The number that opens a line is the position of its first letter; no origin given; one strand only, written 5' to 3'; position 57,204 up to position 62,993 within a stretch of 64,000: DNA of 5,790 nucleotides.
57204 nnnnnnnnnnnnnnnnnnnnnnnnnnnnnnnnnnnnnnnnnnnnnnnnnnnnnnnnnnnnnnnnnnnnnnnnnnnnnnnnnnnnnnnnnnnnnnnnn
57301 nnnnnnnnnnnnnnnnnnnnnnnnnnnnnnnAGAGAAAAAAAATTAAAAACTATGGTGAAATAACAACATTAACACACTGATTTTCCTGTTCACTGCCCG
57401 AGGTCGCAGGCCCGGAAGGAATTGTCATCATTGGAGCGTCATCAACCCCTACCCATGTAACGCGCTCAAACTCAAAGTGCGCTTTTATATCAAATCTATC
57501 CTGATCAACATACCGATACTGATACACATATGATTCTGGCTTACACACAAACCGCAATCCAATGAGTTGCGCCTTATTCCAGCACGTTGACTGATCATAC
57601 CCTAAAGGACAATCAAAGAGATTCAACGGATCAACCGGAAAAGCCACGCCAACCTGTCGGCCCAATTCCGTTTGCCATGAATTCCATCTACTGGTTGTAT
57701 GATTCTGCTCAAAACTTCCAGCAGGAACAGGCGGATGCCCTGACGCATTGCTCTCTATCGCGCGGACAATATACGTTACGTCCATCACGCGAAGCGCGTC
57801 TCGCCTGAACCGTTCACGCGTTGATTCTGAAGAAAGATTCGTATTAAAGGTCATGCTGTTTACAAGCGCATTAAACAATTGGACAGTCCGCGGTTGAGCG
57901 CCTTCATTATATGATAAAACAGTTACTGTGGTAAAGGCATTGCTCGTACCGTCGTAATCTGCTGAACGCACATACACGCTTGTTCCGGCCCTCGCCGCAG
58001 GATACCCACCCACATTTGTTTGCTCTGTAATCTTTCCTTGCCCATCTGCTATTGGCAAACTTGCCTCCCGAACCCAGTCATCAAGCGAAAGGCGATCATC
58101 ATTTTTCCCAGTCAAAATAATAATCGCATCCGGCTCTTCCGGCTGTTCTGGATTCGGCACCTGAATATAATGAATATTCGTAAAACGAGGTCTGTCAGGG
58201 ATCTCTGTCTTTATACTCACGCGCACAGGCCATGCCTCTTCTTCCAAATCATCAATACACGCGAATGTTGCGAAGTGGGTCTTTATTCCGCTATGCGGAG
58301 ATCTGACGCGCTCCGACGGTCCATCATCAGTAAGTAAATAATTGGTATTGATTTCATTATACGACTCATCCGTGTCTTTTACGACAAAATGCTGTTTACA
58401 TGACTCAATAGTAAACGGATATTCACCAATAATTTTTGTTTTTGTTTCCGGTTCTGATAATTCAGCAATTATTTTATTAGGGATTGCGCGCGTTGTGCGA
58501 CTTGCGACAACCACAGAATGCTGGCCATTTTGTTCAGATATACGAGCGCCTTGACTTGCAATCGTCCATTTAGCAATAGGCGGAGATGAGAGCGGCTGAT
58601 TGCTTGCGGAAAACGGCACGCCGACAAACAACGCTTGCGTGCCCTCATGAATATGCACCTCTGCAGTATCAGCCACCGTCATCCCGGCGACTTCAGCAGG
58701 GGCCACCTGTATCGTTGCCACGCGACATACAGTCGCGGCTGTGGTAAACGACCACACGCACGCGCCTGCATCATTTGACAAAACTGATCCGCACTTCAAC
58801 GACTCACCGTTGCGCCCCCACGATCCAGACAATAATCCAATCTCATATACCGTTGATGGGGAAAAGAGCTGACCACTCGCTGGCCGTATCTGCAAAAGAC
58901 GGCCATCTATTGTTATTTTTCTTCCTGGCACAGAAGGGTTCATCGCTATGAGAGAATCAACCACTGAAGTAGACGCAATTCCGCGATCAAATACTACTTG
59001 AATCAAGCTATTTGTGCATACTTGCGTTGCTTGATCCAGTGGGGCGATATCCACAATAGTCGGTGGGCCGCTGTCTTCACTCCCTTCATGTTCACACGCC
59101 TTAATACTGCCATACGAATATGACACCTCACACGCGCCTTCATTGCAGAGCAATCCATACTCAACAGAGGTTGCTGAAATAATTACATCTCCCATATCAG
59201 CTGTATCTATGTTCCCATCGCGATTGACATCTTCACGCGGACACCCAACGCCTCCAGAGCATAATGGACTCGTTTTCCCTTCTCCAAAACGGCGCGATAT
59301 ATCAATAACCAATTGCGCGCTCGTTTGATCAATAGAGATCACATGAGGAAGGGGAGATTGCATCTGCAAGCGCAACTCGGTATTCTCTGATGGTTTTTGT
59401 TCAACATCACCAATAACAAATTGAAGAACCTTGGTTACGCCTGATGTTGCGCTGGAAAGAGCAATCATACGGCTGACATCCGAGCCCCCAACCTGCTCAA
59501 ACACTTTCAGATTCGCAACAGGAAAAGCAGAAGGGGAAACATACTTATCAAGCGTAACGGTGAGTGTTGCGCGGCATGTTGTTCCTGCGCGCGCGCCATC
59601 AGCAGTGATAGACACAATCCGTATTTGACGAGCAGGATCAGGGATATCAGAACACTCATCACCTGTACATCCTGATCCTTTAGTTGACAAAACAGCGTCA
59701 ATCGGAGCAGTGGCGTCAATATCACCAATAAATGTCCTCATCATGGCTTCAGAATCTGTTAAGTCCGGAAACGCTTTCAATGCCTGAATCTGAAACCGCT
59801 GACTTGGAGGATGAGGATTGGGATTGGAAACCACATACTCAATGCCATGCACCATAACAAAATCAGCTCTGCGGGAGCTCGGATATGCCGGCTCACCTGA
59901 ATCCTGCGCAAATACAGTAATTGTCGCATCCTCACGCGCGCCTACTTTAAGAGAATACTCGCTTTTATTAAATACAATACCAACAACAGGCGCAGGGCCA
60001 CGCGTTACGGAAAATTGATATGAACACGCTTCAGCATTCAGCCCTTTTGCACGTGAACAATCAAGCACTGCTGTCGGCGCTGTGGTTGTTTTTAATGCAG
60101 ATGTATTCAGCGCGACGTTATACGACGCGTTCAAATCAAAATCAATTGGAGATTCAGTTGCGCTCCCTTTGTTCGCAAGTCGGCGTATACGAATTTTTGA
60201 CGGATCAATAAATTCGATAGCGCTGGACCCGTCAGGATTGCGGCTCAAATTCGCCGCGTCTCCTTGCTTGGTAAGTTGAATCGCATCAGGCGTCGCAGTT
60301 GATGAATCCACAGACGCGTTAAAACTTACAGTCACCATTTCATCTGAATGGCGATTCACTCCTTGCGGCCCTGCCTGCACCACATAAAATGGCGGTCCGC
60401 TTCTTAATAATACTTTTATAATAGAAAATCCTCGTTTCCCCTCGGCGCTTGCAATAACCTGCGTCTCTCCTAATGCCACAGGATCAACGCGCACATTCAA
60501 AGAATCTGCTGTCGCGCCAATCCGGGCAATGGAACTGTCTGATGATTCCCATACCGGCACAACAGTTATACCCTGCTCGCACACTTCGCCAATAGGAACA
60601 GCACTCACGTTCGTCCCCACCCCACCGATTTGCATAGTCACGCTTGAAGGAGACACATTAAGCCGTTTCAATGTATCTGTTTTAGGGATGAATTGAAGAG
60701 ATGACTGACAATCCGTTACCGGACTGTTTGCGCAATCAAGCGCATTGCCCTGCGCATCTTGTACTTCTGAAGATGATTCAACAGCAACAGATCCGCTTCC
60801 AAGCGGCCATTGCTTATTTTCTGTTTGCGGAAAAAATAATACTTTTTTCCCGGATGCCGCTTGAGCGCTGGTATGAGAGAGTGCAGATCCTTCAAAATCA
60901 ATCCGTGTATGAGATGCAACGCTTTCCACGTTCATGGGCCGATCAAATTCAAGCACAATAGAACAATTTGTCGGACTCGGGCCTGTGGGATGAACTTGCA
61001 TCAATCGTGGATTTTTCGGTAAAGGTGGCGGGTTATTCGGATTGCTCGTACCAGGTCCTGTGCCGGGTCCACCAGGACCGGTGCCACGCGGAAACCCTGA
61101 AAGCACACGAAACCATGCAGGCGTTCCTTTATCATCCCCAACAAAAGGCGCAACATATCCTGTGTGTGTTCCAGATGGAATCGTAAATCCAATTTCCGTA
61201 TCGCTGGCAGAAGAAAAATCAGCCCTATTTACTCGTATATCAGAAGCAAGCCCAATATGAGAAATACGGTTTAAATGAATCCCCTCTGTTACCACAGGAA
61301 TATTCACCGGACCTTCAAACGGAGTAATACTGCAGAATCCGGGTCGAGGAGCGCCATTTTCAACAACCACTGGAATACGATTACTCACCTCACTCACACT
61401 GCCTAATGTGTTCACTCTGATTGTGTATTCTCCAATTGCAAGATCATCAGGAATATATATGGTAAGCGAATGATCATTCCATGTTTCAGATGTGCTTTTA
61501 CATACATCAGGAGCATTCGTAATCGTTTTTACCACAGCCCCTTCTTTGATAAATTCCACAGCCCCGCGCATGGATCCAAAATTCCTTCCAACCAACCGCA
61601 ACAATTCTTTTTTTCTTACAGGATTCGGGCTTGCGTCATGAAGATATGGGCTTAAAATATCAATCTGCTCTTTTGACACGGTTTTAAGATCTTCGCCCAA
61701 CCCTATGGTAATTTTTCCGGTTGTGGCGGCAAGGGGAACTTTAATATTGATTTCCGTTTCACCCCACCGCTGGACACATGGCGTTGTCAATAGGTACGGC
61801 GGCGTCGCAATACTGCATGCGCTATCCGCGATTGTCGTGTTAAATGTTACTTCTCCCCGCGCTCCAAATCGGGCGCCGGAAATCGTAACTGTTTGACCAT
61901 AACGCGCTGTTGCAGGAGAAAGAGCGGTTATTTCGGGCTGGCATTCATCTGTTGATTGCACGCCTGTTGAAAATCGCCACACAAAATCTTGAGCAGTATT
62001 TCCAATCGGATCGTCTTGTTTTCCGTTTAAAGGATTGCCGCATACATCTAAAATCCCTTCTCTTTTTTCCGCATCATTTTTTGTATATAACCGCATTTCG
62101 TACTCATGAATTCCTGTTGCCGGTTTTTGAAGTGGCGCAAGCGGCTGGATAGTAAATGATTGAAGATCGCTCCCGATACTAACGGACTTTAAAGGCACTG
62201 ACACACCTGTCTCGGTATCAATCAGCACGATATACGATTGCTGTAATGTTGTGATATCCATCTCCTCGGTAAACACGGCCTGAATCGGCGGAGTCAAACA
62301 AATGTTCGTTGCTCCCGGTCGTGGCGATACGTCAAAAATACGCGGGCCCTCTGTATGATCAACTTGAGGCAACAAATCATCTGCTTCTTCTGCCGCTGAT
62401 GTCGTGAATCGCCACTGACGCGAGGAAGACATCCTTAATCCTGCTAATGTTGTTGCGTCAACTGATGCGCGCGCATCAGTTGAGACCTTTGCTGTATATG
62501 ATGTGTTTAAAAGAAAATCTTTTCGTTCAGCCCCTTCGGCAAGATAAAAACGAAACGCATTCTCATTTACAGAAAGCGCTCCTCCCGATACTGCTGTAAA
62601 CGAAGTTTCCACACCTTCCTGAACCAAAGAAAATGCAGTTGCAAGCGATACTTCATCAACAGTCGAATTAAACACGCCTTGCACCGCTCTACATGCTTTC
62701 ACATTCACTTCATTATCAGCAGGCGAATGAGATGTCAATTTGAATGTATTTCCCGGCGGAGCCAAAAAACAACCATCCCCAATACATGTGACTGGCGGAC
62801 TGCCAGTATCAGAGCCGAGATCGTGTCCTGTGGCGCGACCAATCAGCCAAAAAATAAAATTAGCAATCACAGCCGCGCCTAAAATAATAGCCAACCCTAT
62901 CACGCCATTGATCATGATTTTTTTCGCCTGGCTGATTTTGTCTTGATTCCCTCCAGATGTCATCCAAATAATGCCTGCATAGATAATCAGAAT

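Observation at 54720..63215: Three-gene cell-surface module: giant pilin-like/IPT-TIG protein plus two thrombospondin-type-3-repeat membrane proteins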

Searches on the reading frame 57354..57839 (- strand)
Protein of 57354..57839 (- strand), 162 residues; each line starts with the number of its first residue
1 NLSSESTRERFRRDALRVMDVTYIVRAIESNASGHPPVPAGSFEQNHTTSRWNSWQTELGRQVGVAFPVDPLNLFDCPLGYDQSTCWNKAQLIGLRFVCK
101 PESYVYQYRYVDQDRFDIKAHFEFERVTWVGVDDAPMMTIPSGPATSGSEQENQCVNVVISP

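Call 32: search_protein_families(library=pfam, proteins=[window:57354-57839:-], max_evalue=10)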
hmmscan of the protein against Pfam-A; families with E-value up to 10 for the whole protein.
seq(162 aa): 0 families

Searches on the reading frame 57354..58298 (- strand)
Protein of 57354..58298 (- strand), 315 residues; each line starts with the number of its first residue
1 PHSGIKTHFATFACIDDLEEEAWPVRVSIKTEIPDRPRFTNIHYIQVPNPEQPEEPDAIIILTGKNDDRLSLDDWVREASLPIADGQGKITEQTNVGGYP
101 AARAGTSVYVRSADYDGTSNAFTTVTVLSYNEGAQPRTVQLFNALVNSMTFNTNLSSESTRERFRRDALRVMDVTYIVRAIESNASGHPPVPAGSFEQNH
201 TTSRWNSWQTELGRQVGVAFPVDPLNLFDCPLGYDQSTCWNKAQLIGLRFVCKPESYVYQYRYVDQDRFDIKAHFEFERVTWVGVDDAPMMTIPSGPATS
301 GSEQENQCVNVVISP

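Call 48: search_solved_structures(query=A3, max_evalue=10)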
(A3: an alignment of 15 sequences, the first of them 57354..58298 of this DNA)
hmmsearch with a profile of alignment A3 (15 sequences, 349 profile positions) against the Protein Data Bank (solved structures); distinct sequences matched with E-value up to 10: 1.
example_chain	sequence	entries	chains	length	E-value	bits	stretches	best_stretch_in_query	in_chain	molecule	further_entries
9fqr_Xl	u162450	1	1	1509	0.37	13.2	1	149-190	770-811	A-kinase anchoring protein 14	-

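Call 52: predict_structure(alignment_id=A3)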
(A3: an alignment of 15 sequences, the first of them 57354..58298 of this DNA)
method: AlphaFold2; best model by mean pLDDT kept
length: 315 residues; sequences in the alignment: 15
mean_pLDDT: 86.1   pTM: 0.85
mean pLDDT of the five models: 86.1, 82.2, 81.6, 80.6, 74.8
residues with pLDDT >= 90: 168; 70-90: 109; 50-70: 34; < 50: 4
segments of 3 or more residues with pLDDT < 50: 1-4
pLDDT, mean of each block of 10 residues (from residue 1): 57 68 69 70 84 86 89 88 69 92 93 91 93 89 92 92 95 93 89 83 94 94 94 94 90 93 92 92 76 82 83 87
secondary structure, 60 per line:
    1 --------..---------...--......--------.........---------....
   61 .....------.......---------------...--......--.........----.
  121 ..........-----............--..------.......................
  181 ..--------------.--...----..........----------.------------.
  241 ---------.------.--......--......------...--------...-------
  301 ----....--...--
elements in order: E25-30 E39-47 E57-65 H72-78 E94-96 E99-104 E107-115 E120-130 H136-147 H158-182 E200-202 H207-216 E260-265 E268-273 E280-282 E291-293 H305-308 E311-313

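Call 55: fold_search(model_id=the predicted structure, library=pdb)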
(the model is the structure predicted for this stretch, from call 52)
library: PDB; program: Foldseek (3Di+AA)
matches with E <= 10: 630; with E <= 0.001: 0
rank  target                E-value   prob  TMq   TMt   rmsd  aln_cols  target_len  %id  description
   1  5h7y_A                1.4e-02  0.57  0.20  0.22  11.4       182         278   12  Structure of immunity protein TplEi of T6SS from Pseudomonas aeruginosa complexed with "L" peptide (released 2017-10-04)
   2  4luq_C                1.7e-02  0.28  0.15  0.27  12.1       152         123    9  Crystal structure of virulence effector Tse3 in complex with neutralizer Tsi3 (released 2013-09-18)
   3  3wa5_B                2.0e-02  0.47  0.17  0.32   8.0       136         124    8  Crystal Structure of type VI peptidoglycan muramidase effector Tse3 in complex with its cognate immunity protein Tsi3 (released 2013-10-02)
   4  4luq_D                3.6e-02  0.33  0.15  0.28  11.8       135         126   12  Crystal structure of virulence effector Tse3 in complex with neutralizer Tsi3 (released 2013-09-18)
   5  3lyd_A                5.4e-02  0.63  0.23  0.39  14.7       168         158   14  Crystal structure of Putative uncharacterized protein from Jonesia denitrificans (released 2010-03-09)
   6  4n80_B                7.6e-02  0.18  0.14  0.27  12.1       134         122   10  Crystal structure of Tse3-Tsi3 complex (released 2014-04-23)
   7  2hzq                  1.1e-01  0.08  0.11  0.16  18.1       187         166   13  Crystal structure of human apolipoprotein D (ApoD) in complex with progesterone (released 2007-08-14)
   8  2hzr                  1.2e-01  0.06  0.09  0.15  17.8       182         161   13  Crystal structure of human apolipoprotein D (ApoD) (released 2007-08-14)
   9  6kac_P                1.6e-01  0.25  0.21  0.30  10.2       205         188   10  Cryo-EM structure of the C2S2-type PSII-LHCII supercomplex from Chlamydomonas reihardtii (released 2019-10-23)
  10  3q0x_B                1.6e-01  0.09  0.12  0.17  19.9       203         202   11  N-terminal coiled-coil dimer domain of C. reinhardtii SAS-6 homolog Bld12p (released 2011-02-09)
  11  3hlz_B                1.7e-01  0.14  0.18  0.20  19.6       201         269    7  Crystal structure of BT_1490 (NP_810393.1) from BACTEROIDES THETAIOTAOMICRON VPI-5482 at 1.50 A resolution (released 2009-06-16)
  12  7olx                  2.3e-01  0.47  0.17  0.19  10.6       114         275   13  MerTK kinase domain with type 1.5 inhibitor containing a tri-methyl pyrazole group (released 2021-09-15)
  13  8bcp_A                2.4e-01  0.05  0.10  0.14  19.7       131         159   12  Cryo-EM structure of the proximal end of bacteriophage T5 tail : p142 tail terminator protein hexamer and pb6 tail tub (released 2023-11-01)
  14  8bcu_A                3.1e-01  0.05  0.09  0.15  19.4       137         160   12  Cryo-EM structure of the proximal end of bacteriophage T5 tail, after interaction with its receptor : p142 tail termin (released 2023-11-01)
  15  8cri_A                3.1e-01  0.04  0.14  0.14  21.4       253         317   10  Crystal structure of LplA1 in complex with lipoic acid (Listeria monocytogenes) (released 2023-06-07)
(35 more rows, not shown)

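Call 59: search_protein_representatives(alignment_id=A3)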
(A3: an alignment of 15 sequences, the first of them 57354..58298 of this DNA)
Query: 15 sequences, 349 profile positions. Proteins with E-value up to 0.001 (for the whole library): 1676; up to 1e-10: 1504; up to 1e-30: 1363. The best 150 are listed.
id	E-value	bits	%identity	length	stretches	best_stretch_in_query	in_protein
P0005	1.3e-109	383.1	-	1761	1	4-318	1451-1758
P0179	8.7e-106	370.5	-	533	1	4-314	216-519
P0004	2.3e-104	365.8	-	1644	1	5-318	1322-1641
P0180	7.0e-104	364.2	-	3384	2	11-344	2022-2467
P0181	2.1e-103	362.7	-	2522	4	13-345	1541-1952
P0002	2.6e-101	355.8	-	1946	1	3-315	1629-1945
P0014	2.7e-100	352.4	-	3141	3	4-347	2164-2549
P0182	4.4e-96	338.6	-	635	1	43-317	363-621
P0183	4.8e-96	338.5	-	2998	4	13-343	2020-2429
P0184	8.4e-93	327.8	-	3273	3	6-344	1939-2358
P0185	2.5e-92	326.2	-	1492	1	8-343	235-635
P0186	1.1e-91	324.1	-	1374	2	12-342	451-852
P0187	8.8e-91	321.1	-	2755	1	10-322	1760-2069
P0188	3.7e-90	319.1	-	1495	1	6-315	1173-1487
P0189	4.8e-90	318.7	-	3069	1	27-300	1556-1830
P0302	2.6e-79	283.4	-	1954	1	11-287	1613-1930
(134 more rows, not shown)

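Call 106: fold_search(model_id=the predicted structure, library=viral)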
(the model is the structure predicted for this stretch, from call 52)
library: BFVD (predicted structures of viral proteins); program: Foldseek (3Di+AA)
matches with E <= 10: 528; with E <= 0.001: 0
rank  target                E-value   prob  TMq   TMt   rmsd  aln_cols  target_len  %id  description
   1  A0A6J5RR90            3.5e-03  0.95  0.24  0.34  10.4       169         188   11  Lipoprotein [uncultured Caudovirales phage]
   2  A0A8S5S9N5            1.1e-02  0.60  0.17  0.27   8.7       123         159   15  Uncharacterized protein [Myoviridae sp. ctByu2]
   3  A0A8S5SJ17            1.4e-02  0.66  0.21  0.17   9.9       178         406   13  Host cell surface-exposed lipoprotein [Siphoviridae sp. ctvhu9]
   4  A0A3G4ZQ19            1.5e-02  0.15  0.12  0.11  21.7       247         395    9  ATPase AAA-type core domain-containing protein [Barrevirus sp.]
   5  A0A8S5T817            3.8e-02  0.33  0.17  0.23  13.7       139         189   12  Uncharacterized protein [Siphoviridae sp. ctmwf23]
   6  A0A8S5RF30            4.7e-02  0.57  0.22  0.27  12.4       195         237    9  Uncharacterized protein [virus sp. ctyMK1]
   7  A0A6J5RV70            4.7e-02  0.09  0.12  0.18  21.1       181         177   13  Bacteriophage tail completion protein R [uncultured Caudovirales phage]
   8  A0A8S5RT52            1.2e-01  0.08  0.15  0.18  19.4       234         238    7  Uncharacterized protein [Caudovirales sp. gcode 4]
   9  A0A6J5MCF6            1.4e-01  0.11  0.14  0.21   9.4       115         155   11  Uncharacterized protein [uncultured Caudovirales phage]
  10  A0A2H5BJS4            2.0e-01  0.05  0.13  0.09  21.6       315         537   10  dihydrofolate reductase [Erwinia phage vB_EamM_MadMel]
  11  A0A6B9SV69            2.1e-01  0.09  0.13  0.21  18.6       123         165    8  (no name in the UniProt tables at hand)
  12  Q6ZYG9                2.1e-01  0.07  0.10  0.14  17.0       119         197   15  Uncharacterized protein [Pyrobaculum spherical virus (isolate United States/Yellowstone)]
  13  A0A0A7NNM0            2.1e-01  0.03  0.09  0.09  21.1       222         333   10  Uncharacterized protein [Lactobacillus phage LfeInf]
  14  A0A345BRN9            2.5e-01  0.10  0.13  0.21  15.7       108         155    5  (no name in the UniProt tables at hand)
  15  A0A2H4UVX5            3.0e-01  0.05  0.14  0.11  22.1       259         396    9  Lipoate-protein ligase [Bodo saltans virus]
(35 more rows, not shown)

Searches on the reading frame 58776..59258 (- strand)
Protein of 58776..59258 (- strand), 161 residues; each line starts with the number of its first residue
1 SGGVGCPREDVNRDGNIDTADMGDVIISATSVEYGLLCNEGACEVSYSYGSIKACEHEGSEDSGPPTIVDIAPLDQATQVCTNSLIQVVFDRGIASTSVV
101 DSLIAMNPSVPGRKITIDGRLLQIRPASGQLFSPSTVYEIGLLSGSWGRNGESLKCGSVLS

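Call 81: search_protein_families(library=pfam, proteins=[window:58776-59258:-], max_evalue=1)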
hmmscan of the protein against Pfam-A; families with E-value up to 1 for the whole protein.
seq(161 aa): 1 family
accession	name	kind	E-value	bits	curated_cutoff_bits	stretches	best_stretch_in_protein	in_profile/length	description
PF13205.12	Big_5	-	1.4e-08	35.9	23.6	1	62-140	1-81/105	Bacterial Ig-like domain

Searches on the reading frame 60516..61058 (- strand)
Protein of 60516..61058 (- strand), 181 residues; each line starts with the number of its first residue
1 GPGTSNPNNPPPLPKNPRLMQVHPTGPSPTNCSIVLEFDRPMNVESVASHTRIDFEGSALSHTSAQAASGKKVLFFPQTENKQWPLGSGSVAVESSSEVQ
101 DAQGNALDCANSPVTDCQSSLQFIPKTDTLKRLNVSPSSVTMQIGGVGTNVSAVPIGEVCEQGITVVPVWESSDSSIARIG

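Call 81: search_protein_families(library=pfam, proteins=[window:60516-61058:-], max_evalue=1)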
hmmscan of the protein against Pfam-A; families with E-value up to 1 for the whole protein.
seq(181 aa): 1 family
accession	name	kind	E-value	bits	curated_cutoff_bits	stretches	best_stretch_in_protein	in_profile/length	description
PF13205.12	Big_5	-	0.0023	19.1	23.6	1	29-107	20-95/105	Bacterial Ig-like domain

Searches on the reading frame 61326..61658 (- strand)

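Call 81: search_protein_families(library=pfam, proteins=[window:61326-61658:-], max_evalue=1)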
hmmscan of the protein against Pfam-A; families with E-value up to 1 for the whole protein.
seq(111 aa): 3 families
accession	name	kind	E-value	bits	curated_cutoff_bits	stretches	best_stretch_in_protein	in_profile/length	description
PF14734.12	DUF4469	-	0.01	16.2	22.6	1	61-89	61-90/101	Domain of unknown function (DUF4469) with IG-like fold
PF03443.20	AA9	-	0.23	11.8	27.8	1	59-86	123-150/207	Auxiliary Activity family 9 (formerly GH61)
PF03627.19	PapG_N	-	0.29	11.2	25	1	50-85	141-176/226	PapG carbohydrate binding domain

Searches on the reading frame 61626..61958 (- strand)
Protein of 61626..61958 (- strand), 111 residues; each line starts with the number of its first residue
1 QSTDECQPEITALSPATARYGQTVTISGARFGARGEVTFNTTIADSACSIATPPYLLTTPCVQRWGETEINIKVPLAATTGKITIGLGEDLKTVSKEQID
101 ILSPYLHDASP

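Call 81: search_protein_families(library=pfam, proteins=[window:61626-61958:-], max_evalue=1)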
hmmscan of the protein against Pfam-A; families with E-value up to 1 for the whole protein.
seq(111 aa): 2 families
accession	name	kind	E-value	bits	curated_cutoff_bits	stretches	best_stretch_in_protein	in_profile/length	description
PF01833.30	TIG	-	1.9e-06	28.2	20.9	1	8-84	1-65/84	IPT/TIG domain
PF09099.16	Qn_am_d_aIII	-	0.13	13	22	0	8-89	2-71/82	Quinohemoprotein amine dehydrogenase, alpha subunit domain III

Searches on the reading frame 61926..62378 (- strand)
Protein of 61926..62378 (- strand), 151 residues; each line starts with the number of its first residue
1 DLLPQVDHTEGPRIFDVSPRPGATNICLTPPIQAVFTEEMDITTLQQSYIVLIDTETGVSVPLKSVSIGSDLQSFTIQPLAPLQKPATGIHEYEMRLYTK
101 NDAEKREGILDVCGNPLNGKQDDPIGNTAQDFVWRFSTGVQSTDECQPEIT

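Call 81: search_protein_families(library=pfam, proteins=[window:61926-62378:-], max_evalue=1)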
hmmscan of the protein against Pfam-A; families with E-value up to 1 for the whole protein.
seq(151 aa): 1 family
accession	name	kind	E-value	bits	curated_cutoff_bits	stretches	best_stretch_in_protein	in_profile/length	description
PF13205.12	Big_5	-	8.8e-10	39.7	23.6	1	9-86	2-76/105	Bacterial Ig-like domain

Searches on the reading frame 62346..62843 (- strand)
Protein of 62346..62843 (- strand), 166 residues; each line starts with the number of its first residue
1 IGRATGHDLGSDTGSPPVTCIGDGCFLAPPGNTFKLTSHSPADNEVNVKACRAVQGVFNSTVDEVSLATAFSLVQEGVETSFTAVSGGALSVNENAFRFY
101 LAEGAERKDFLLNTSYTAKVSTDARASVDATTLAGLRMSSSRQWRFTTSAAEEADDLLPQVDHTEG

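Call 81: search_protein_families(library=pfam, proteins=[window:62346-62843:-], max_evalue=1)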
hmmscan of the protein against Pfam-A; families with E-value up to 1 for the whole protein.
seq(166 aa): 1 family
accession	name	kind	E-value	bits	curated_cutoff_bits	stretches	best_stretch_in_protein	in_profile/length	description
PF13205.12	Big_5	-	2.9e-08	34.8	23.6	1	34-148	5-105/105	Bacterial Ig-like domain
